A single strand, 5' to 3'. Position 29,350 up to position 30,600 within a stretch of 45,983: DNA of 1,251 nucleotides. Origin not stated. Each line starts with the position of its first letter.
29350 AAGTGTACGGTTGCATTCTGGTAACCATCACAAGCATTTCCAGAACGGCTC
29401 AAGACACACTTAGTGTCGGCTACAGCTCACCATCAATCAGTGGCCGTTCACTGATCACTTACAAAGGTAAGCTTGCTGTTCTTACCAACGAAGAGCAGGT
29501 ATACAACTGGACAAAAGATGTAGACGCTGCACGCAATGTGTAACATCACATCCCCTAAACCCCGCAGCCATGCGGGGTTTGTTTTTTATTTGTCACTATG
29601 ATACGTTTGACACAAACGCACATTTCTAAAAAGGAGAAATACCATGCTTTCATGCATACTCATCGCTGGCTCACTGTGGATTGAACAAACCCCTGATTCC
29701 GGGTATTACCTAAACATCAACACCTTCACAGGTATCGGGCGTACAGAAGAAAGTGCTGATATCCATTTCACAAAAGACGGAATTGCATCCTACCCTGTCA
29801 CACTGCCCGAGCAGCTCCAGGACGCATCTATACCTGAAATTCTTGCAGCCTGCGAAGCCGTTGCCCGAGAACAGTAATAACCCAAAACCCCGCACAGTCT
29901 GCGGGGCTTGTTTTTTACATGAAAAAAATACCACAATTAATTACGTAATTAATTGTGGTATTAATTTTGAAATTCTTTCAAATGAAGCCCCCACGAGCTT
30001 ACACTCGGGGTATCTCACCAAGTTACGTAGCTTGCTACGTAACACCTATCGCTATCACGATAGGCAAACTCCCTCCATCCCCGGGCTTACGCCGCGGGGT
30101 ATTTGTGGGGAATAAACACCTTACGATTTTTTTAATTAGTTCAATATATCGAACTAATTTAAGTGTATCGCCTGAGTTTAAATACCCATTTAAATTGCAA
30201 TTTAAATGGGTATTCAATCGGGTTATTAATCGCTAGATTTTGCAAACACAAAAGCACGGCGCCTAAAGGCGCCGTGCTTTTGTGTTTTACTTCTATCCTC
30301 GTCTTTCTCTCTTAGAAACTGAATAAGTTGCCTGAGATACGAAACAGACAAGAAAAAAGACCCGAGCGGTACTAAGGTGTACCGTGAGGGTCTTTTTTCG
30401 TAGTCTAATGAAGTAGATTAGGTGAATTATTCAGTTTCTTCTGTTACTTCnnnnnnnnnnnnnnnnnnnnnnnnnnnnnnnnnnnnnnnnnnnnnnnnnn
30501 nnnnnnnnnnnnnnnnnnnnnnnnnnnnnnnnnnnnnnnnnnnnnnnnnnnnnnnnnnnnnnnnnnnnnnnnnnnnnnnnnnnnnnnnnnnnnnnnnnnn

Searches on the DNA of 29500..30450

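Call 61: search_rna_families(source=window, start=29500, end=30450, threshold=evalue, max_evalue=1)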
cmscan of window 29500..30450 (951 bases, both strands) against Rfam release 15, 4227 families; matches with E-value up to 1: 28.
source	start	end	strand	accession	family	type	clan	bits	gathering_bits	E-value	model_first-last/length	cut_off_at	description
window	29884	29985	-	RF00506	Thr_leader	Cis-reg; leader;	-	32.1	55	0.00064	1-118/118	no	Threonine operon leader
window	29880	29969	-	RF00513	Trp_leader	Cis-reg; leader;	-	31.1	41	0.00035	1-100/100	no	Tryptophan operon leader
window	29876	29956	-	RF04312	trpB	Cis-reg;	-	28.9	59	0.097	1-107/107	no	trpB ncRNA motif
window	30182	30282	+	RF04184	BTnc060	Gene; sRNA;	-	28.7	228.9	0.029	1-213/213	no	Bacteroides sRNA BTnc060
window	30225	30286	+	RF00506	Thr_leader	Cis-reg; leader;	-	28.5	55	0.0045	1-118/118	no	Threonine operon leader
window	30192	30294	-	RF02629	RmaA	Gene; sRNA;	-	27.5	57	0.02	1-113/113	no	Regulator of motility and amylovoran A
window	29881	29962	-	RF02450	ncr1175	Gene; sRNA;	-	27.2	60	0.015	1-110/110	no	Bacillus sRNA ncr1175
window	29884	29941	-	RF01393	isrJ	Gene; sRNA;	-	26.1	37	0.018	1-75/75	no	isrJ Hfq binding RNA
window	29883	29959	+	RF02083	OrzO-P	Gene; antitoxin;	-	26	60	0.096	1-76/76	no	OrzO-P RNA antitoxin family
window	30250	30401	-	RF01408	sraL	Gene; sRNA;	-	25.9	39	0.0015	1-142/142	no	sraL Hfq binding RNA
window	30148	30278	+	RF02799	CssrB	Gene; sRNA;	-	25.4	76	0.0067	1-180/180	no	Chromosome-encoded Shigella sRNA B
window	30101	30294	+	RF03532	SQ2397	Cis-reg;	-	24.5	100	0.062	1-243/243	no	Cis-regulator of HTH transcription factor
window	30168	30289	+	RF00558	L20_leader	Cis-reg; leader;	-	24.2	58.7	0.03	1-127/127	no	Ribosomal protein L20 leader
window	30247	30284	+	RF04134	MIR7504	Gene; miRNA;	-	24.2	83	0.12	1-124/124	no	MIR7504 microRNA precursor family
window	30180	30357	-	RF02986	FuFi-1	Gene; sRNA;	-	24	59.6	0.0061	1-175/175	no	FuFi-1 RNA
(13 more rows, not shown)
